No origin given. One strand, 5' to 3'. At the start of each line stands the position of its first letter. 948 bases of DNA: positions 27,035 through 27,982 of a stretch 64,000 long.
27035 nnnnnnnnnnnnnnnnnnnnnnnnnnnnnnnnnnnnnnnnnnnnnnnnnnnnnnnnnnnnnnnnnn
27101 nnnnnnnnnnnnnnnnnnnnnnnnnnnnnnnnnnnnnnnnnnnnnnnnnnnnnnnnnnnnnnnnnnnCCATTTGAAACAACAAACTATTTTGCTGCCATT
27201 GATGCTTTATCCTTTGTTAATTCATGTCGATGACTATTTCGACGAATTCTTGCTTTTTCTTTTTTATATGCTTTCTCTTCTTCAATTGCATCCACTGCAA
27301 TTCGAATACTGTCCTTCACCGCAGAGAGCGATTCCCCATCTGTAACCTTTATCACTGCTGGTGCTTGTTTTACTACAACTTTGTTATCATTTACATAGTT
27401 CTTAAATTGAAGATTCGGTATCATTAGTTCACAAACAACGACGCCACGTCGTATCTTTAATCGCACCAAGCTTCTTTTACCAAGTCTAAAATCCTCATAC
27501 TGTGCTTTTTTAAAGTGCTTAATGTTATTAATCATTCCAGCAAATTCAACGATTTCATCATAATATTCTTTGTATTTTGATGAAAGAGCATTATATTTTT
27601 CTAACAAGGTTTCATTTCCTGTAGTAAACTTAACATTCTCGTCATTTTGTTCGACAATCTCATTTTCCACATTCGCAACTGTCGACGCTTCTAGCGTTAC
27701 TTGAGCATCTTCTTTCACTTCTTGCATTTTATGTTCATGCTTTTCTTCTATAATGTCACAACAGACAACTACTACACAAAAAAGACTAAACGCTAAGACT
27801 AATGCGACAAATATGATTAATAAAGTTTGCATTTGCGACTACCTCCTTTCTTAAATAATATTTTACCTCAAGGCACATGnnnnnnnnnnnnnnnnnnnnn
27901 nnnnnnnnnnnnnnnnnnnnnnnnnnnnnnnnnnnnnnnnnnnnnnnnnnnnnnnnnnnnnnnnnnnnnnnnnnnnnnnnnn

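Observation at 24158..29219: Five-gene SipW-dependent TasA/camelysin-like surface-fibre operon of atypical composition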

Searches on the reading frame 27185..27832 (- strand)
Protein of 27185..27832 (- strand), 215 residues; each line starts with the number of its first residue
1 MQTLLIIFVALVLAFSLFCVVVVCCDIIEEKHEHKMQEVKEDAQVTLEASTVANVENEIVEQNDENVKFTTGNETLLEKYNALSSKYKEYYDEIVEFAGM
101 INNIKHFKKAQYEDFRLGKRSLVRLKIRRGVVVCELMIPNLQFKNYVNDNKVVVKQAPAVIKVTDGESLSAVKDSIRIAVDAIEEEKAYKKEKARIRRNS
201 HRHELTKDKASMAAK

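Call 3: search_protein_families(library=pfam, proteins=[window:27185-27832:-], max_evalue=1)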
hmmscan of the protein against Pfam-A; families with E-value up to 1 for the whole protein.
window:27185-27832:- (215 aa): 5 families
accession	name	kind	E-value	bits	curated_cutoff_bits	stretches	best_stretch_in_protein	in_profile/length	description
PF12869.13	tRNA_anti-like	-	0.00025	21.1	23.5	1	7-112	8-90/146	tRNA_anti-like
PF23828.1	DUF7198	-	0.015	15.2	27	1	5-98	3-99/236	Family of unknown function (DUF7198)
PF21537.2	DUF1980_C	-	0.13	12.3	25.9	1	51-117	6-72/141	DUF1980 C-terminal domain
PF13567.11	DUF4131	-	0.15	12.2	31.6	1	9-71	32-88/165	Domain of unknown function (DUF4131)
PF15330.11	SIT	-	0.16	12.9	27.6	0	4-66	2-69/114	SHP2-interacting transmembrane adaptor protein, SIT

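Call 4: search_protein_families(library=ncbifam, proteins=[window:27185-27832:-], max_evalue=1)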
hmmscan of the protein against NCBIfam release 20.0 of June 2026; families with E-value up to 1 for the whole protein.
window:27185-27832:- (215 aa): 0 families

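Call 14: find_homologous_proteins(query=window:27185-27832:-, max_evalue=0.001)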
Query window:27185-27832:- (215 aa): 122 proteins with E <= 0.001 among 300 candidates; the best 120 are listed.
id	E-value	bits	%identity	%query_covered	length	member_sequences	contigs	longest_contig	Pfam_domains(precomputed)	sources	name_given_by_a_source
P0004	5.8e-131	452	100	100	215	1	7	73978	-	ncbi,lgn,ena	-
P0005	4.6e-66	240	58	100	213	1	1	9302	-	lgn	-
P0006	1.5e-63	232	57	100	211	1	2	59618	-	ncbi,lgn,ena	-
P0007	5.3e-63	230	57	100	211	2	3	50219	-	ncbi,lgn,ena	-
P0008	1.1e-58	216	53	97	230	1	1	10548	-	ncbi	-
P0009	3.5e-58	214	53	97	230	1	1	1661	-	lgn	-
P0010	6.1e-58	214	54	95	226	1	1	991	-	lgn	-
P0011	2.5e-57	212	48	94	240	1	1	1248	-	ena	-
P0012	5.6e-57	211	53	94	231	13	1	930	-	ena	-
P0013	1.0e-56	210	49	94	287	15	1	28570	-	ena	-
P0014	3.0e-56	208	49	94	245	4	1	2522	-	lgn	-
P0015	3.8e-54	201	46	95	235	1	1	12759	-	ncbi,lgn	-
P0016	8.9e-54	200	42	97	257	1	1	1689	-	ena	-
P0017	1.2e-53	200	49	94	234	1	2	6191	-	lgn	-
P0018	1.6e-53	199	50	94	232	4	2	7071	-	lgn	-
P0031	7.4e-51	191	46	94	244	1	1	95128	-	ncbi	-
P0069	1.5e-45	173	43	91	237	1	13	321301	-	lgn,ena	-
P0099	6.3e-44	168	46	94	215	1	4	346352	-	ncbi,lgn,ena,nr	ncbi:MAG: hypothetical protein IKW33_02690 [Clostridia bacterium]|nr:hypothetical protein [Clostridi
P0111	1.4e-42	164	41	92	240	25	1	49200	-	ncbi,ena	-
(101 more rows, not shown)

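Call 15: find_encoding_contigs(protein=P0099, flank=7000, max_places=1)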
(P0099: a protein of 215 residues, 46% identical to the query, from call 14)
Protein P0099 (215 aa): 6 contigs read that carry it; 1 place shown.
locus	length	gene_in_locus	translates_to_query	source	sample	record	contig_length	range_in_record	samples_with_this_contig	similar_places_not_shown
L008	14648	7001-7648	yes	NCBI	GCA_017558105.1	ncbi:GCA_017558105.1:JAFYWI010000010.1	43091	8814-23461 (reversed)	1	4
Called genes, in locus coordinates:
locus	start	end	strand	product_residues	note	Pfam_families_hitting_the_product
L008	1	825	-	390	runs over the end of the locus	PF01467:CTP_transf_like (weak), PF05636:HIGH_NTase1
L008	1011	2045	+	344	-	PF01515:PTA_PTB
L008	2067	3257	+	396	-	PF00871:Acetate_kinase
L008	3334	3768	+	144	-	PF02620:YceD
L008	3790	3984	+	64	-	PF01783:Ribosomal_L32p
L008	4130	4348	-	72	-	PF01381:HTH_3, PF12844:HTH_19 (weak)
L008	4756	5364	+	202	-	PF00440:TetR_N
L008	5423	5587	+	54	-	-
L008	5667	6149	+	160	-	-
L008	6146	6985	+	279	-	-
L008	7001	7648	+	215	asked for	-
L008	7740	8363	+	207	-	PF12389:Peptidase_M73 (weak)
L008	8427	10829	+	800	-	PF20585:Pectate_lyase_5 (weak)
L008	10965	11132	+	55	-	-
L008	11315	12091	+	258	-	-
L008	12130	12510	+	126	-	-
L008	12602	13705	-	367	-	PF01128:IspD, PF02542:YgbB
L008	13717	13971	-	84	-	PF01479:S4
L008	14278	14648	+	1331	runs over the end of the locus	PF04563:RNA_pol_Rpb2_1, PF04561:RNA_pol_Rpb2_2, PF04565:RNA_pol_Rpb2_3, PF10385:RNA_pol_Rpb2_45, PF00562:RNA_pol_Rpb2_6, PF04560:RNA_pol_Rpb2_7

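Call 16: find_encoding_contigs(protein=P0069, flank=7000, max_places=1)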
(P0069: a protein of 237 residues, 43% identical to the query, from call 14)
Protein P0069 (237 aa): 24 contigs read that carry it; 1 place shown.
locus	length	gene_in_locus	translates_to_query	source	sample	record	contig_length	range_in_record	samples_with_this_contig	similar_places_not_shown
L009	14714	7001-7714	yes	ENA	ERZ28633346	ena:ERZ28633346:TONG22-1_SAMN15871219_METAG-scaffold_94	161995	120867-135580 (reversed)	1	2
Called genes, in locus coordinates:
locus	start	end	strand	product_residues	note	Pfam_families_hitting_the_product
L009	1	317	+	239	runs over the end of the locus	-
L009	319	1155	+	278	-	-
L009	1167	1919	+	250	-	PF14081:DUF4262 (faint), PF14191:YodL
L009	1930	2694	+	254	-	PF03692:CxxCxxCC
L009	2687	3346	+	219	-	-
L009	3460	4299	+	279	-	PF00589:Phage_integrase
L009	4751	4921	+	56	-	-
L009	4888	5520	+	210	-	PF00440:TetR_N (weak)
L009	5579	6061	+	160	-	-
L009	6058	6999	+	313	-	-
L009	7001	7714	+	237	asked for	-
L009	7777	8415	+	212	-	PF12389:Peptidase_M73 (weak)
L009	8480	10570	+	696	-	PF22842:Pel9A-like_beta_helix, PF13229:Beta_helix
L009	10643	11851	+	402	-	-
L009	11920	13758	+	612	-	-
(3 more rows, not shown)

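Call 17: find_encoding_contigs(protein=P0031, flank=7000, max_places=1)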
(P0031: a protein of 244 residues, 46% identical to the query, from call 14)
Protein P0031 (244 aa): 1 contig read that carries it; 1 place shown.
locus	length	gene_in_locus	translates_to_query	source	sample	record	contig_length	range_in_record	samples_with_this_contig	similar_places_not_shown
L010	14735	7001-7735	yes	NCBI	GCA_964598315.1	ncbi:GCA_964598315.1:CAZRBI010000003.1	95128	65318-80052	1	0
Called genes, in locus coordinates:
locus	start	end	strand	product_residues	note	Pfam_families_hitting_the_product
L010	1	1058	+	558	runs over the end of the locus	PF00037:Fer4 (faint), PF12838:Fer4_7 (faint), PF13237:Fer4_10 (weak), PF02906:Fe_hyd_lg_C, PF04060:FeS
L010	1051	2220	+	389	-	PF07228:SpoIIE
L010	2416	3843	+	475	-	PF12838:Fer4_7 (weak), PF00037:Fer4 (weak), PF12837:Fer4_6 (weak), PF13484:Fer4_16 (weak), PF12838:Fer4_7 (weak), PF25160:LdpA_Fe-S-bd (weak), PF00037:Fer4 (weak), PF02906:Fe_hyd_lg_C, +2 more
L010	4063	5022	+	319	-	PF14659:Phage_int_SAM_3, PF00589:Phage_integrase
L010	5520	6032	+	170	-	-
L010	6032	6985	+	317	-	-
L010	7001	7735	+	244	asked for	-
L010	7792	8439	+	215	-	PF12389:Peptidase_M73 (faint)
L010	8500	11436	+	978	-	-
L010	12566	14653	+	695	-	-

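Call 18: find_encoding_contigs(protein=P0111, flank=7000, max_places=1)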
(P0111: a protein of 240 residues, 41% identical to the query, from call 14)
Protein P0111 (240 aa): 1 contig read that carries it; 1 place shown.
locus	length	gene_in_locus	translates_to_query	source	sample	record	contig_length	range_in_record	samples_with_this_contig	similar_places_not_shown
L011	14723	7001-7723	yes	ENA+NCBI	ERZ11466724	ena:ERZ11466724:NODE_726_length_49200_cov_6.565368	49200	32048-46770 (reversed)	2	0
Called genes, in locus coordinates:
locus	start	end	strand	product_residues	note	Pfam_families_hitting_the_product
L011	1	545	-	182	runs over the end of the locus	-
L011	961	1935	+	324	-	-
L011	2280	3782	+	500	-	PF01235:Na_Ala_symp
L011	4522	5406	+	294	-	PF14659:Phage_int_SAM_3, PF00589:Phage_integrase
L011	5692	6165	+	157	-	-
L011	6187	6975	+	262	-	-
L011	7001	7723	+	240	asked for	-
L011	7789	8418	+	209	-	-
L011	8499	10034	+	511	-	PF12389:Peptidase_M73 (faint)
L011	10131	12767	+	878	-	PF12389:Peptidase_M73 (faint), PF13229:Beta_helix (weak)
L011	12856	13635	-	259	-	PF01925:TauE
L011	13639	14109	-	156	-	PF01220:DHquinase_II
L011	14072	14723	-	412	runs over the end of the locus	PF08501:Shikimate_dh_N, PF01202:SKI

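Call 33: search_protein_families(library=pfam, proteins=[L008:8427-10829:+, L010:8500-11436:+, L011:10131-12767:+], max_evalue=10)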
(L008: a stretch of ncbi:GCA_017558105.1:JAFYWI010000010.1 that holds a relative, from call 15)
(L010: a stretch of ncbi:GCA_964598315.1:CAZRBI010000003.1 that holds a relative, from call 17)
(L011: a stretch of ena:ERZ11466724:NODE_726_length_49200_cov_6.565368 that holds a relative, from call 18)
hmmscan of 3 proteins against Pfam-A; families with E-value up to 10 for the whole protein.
L008:8427-10829:+ (800 aa): 3 families
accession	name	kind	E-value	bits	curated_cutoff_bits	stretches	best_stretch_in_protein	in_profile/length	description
PF20585.4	Pectate_lyase_5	-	1.1e-05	26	24.3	1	341-443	3-62/126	Putative pectate lyase-like adhesive domain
PF21963.2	TcdA1_RBD_2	-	0.15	12.8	27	0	424-451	19-45/86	TcdA1, receptor binding domain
PF13599.13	Pentapeptide_4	-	0.92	10.1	38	1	477-492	3-18/78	Pentapeptide repeat region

L010:8500-11436:+ (978 aa): 2 families
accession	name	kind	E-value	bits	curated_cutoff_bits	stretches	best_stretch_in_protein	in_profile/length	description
PF12389.13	Peptidase_M73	-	7.4e-05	23.1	22.5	1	4-50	2-47/196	Camelysin metallo-endopeptidase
PF24938.1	DUF7755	-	0.13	12.1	27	1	854-910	76-127/150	Domain of unknown function (DUF7755)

L011:10131-12767:+ (878 aa): 4 families
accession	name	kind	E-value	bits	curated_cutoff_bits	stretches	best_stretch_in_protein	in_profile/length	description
PF13229.12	Beta_helix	-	3.6e-11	43.4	25.9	2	713-846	34-149/158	Right handed beta helix region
PF12389.13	Peptidase_M73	-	6.2e-06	26.6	22.5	1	6-49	4-47/196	Camelysin metallo-endopeptidase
PF01696.23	Adeno_E1B_55K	-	0.0021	17.2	24.5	2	746-778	168-200/387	Adenovirus EB1 55K protein / large t-antigen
PF18669.6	Trp_ring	-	0.021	15.5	27.1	1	629-649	16-36/51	Trimeric autotransporter adhesin Trp ring domain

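Call 40: predict_structure(alignment_id=A4)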
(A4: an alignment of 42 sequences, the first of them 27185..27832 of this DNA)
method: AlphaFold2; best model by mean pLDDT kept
length: 215 residues; sequences in the alignment: 42
mean_pLDDT: 84.3   pTM: 0.59
mean pLDDT of the five models: 84.3, 83.8, 83.4, 82.4, 80.7
residues with pLDDT >= 90: 149; 70-90: 27; 50-70: 11; < 50: 28
segments of 3 or more residues with pLDDT < 50: 42-69
pLDDT, mean of each block of 10 residues (from residue 1): 92 96 87 63 42 32 41 84 97 97 95 94 95 95 91 91 98 97 93 95 93 86
secondary structure, 60 per line:
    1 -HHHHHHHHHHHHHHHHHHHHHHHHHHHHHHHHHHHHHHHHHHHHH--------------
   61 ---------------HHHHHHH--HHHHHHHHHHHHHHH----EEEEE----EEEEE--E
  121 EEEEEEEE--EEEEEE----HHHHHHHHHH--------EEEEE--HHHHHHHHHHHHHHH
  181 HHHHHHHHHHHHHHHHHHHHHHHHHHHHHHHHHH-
elements in order: H2-46 H76-82 H85-99 E104-108 E113-117 E120-128 E131-136 H141-150 E159-163 H166-214

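Call 43: fold_search(model_id=the predicted structure, library=pdb)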
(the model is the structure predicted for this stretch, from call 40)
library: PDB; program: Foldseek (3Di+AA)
matches with E <= 10: 291; with E <= 0.001: 0
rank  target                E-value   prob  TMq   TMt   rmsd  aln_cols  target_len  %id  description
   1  2od0_A                1.3e-01  0.63  0.22  0.37   8.4       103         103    8  The crystal structure of gene product VP1028 from Vibrio parahaemolyticus (released 2007-01-23)
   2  2fki_MODEL_1_A        2.0e-01  0.90  0.30  0.50   8.7       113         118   12  NMR Structure of Protein yjbR from Escherichia coli; Northeast Structural Genomics Consortium Target ER226 (released 2006-02-28)
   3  9t2w_B                2.0e-01  0.89  0.30  0.48   8.7       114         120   11  YdhG-like domain-containing protein (Frataxin) from Listeria monocytogenes (released 2025-11-19)
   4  2od0_B                2.0e-01  0.57  0.23  0.38   7.8       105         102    8  The crystal structure of gene product VP1028 from Vibrio parahaemolyticus (released 2007-01-23)
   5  2kl4_MODEL_1_A        2.5e-01  0.90  0.31  0.52   8.4       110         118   12  NMR structure of the protein NB7804A (released 2009-07-14)
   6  9t2w_A                2.7e-01  0.89  0.31  0.49   8.6       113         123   12  YdhG-like domain-containing protein (Frataxin) from Listeria monocytogenes (released 2025-11-19)
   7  3n4r_D                3.0e-01  0.33  0.20  0.36   8.5        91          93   12  Structure of Csm1 C-terminal domain, R3 form (released 2010-09-01)
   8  4khb_C                4.1e-01  0.15  0.17  0.28  12.8       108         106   11  Structure of the Spt16D Pob3N heterodimer (released 2013-05-29)
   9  4x7r_A                5.1e-01  0.57  0.20  0.10   5.2        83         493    8  Crystal structure of S. aureus TarM G117R mutant in complex with Fondaparinux, alpha-GlcNAc-glycerol and UDP (released 2015-02-25)
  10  7qd7                  5.1e-01  0.33  0.18  0.09   8.7        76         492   10  TarM(Se)_G117R (released 2023-05-10)
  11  1lk9_B                5.8e-01  0.20  0.19  0.11  12.4       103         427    7  The Three-dimensional Structure of Alliinase from Garlic (released 2002-12-11)
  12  4khb_E                5.8e-01  0.18  0.19  0.33  12.5       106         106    9  Structure of the Spt16D Pob3N heterodimer (released 2013-05-29)
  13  4wac                  6.1e-01  0.47  0.18  0.09   4.2        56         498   12  Crystal Structure of TarM (released 2015-02-25)
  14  7qh9_CCC              6.1e-01  0.44  0.18  0.09   4.3        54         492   13  TarM(Se)_G117R-4RboP (released 2023-05-10)
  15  1lk9_A                6.5e-01  0.20  0.20  0.12  12.3       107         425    6  The Three-dimensional Structure of Alliinase from Garlic (released 2002-12-11)
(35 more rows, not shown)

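Call 44: find_related_loci(query=A4, collection=genome_contigs, flank=7000)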
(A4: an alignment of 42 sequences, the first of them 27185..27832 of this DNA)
Query A4 (215 aa) in genome_contigs; peptide patterns used: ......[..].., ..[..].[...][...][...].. (x = any residue, [..] = any of these).
290 stretches matched a pattern; 77 encode a relative of the query (tblastn E <= 1e-3); 73 distinct loci.
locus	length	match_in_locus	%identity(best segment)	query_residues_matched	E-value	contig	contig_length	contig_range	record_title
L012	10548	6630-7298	53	1-208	9e-69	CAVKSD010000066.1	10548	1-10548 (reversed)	Bacteroidaceae bacterium isolate G02636-L1_cleanbin_000005 genome assembly, contig: Spades_G02636-L1_contig_2449, whole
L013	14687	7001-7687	49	1-204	6e-63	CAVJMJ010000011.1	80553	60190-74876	Parasutterella excrementihominis isolate H07681-L1_cleanbin_000026 genome assembly, contig: Spades_H07681-L1_contig_135,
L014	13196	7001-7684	49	1-206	3e-62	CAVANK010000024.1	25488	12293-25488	Butyrivibrio crossotus isolate H07606-L1_cleanbin_000015 genome assembly, contig: Spades_H07606-L1_contig_1540, whole ge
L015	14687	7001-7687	48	1-203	3e-62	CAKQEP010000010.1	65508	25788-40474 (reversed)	MAG: uncultured Clostridia bacterium isolate REFINED_METABAT215_TOP10_CONTIGS_1500_ASSEMBLY_K77_MERGED__Hadza_MoBio_hadz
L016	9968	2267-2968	46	1-204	4e-61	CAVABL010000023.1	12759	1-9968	Firmicutes bacterium TM09-10 isolate H07660-L1_cleanbin_000023 genome assembly, contig: Spades_H07660-L1_contig_2040, wh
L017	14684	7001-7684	45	1-203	4e-58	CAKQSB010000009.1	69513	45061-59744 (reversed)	MAG: uncultured Clostridia bacterium isolate REFINED_METABAT215_TOP10_CONTIGS_1500_ASSEMBLY_K77_MERGED__Hadza_MoBio_hadz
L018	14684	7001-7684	46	1-202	8e-57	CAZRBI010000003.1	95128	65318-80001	MAG TPA_asm: uncultured Oscillospiraceae bacterium isolate SRP225648_co1_486 genome assembly, contig: NODE_283_length_95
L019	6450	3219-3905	46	1-215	5e-56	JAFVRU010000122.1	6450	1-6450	MAG: Clostridia bacterium isolate RGIG5336 Sheep_Colon-3__c683806, whole genome shotgun sequence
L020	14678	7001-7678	46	1-203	2e-55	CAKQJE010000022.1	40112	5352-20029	MAG: uncultured Clostridia bacterium isolate REFINED_METABAT215_TOP10_CONTIGS_1500_ASSEMBLY_K77_MERGED__Hadza_MoBio_hadz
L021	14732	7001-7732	45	4-209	2e-55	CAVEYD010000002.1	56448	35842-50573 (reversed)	bacterium isolate H07631-L1_cleanbin_000033 genome assembly, contig: Spades_H07631-L1_contig_269, whole genome shotgun s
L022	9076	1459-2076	50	1-202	7e-55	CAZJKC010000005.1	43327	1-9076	MAG TPA_asm: uncultured Staphylococcaceae bacterium isolate SRP225648_co1_349 genome assembly, contig: NODE_1578_length_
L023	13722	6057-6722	46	1-202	7e-55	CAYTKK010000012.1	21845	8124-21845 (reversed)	MAG TPA_asm: uncultured Lachnospiraceae bacterium isolate SRP225648_co1_671 genome assembly, contig: NODE_5609_length_21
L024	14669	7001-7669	46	1-202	3e-54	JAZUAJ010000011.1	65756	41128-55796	MAG: Christensenellaceae bacterium isolate T1900045320_YK20190009.MAGScoT_cleanbin_000010 SGB_6349_k141_2211663, whole g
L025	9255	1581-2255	45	1-202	3e-53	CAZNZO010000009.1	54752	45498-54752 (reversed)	MAG TPA_asm: uncultured Oscillospiraceae bacterium isolate SRP313737_co1_374 genome assembly, contig: NODE_994_length_54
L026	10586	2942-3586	46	1-203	2e-52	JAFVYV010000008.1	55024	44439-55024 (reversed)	MAG: Clostridia bacterium isolate RGIG5519 Sheep_Colon.Co__c1043879, whole genome shotgun sequence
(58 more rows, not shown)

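Call 62: search_protein_families(library=pfam, alignment_id=A4, max_evalue=0.01)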
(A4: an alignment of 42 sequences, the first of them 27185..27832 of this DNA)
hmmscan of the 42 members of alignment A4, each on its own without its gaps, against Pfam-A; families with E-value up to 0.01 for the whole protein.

A. member 1, window:27185-27832:- (215 aa): 1 family
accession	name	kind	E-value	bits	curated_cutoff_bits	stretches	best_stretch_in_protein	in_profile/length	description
PF12869.13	tRNA_anti-like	-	0.00025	21.1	23.5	1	7-112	8-90/146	tRNA_anti-like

B. families by the number of members that match (of 42 scanned): 7 families
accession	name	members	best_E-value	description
PF16118.10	DUF4834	6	9.7e-05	Domain of unknown function (DUF4834)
PF23557.1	TPR_leprecan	2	0.0012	Leprecan family TPR-like repeat region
PF22251.1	PFF1_TM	2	0.0062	Vacuolar membrane protease, transmembrane domain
PF12869.13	tRNA_anti-like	1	0.00025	tRNA_anti-like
PF01456.22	Mucin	1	0.00048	Mucin-like glycoprotein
PF13388.11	DUF4106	1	0.0014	Protein of unknown function (DUF4106)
PF06682.17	SARAF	1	0.0063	SOCE-associated regulatory factor of calcium homoeostasis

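Call 72: search_protein_representatives(alignment_id=A4)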
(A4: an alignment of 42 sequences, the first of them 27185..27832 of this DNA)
Query: 42 sequences, 230 profile positions. Proteins with E-value up to 0.001 (for the whole library): 451; up to 1e-10: 275; up to 1e-30: 111. The best 150 are listed.
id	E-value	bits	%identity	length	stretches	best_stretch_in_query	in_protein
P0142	1.1e-104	365.5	-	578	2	16-207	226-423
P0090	7.1e-95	333.4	-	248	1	1-228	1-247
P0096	2.9e-94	331.4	-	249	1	1-228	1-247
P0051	4.3e-80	285.0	-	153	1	76-224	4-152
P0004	8.4e-80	284.1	-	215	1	1-228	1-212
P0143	5.4e-77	274.9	-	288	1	1-225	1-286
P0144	6.9e-77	274.5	-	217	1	1-222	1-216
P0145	1.9e-75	269.8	-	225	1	3-225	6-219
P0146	5.1e-75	268.4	-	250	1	1-228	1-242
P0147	1.6e-74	266.8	-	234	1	1-228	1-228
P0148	1.7e-74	266.8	-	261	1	1-227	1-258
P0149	3.0e-74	265.9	-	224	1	2-222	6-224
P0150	4.0e-74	265.5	-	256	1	1-228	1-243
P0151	1.6e-73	263.5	-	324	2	44-223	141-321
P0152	3.7e-73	262.4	-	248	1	1-219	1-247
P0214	9.4e-47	176.0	-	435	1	19-224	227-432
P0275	1.1e-21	94.0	-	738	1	59-224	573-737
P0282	5.2e-21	91.7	-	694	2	65-219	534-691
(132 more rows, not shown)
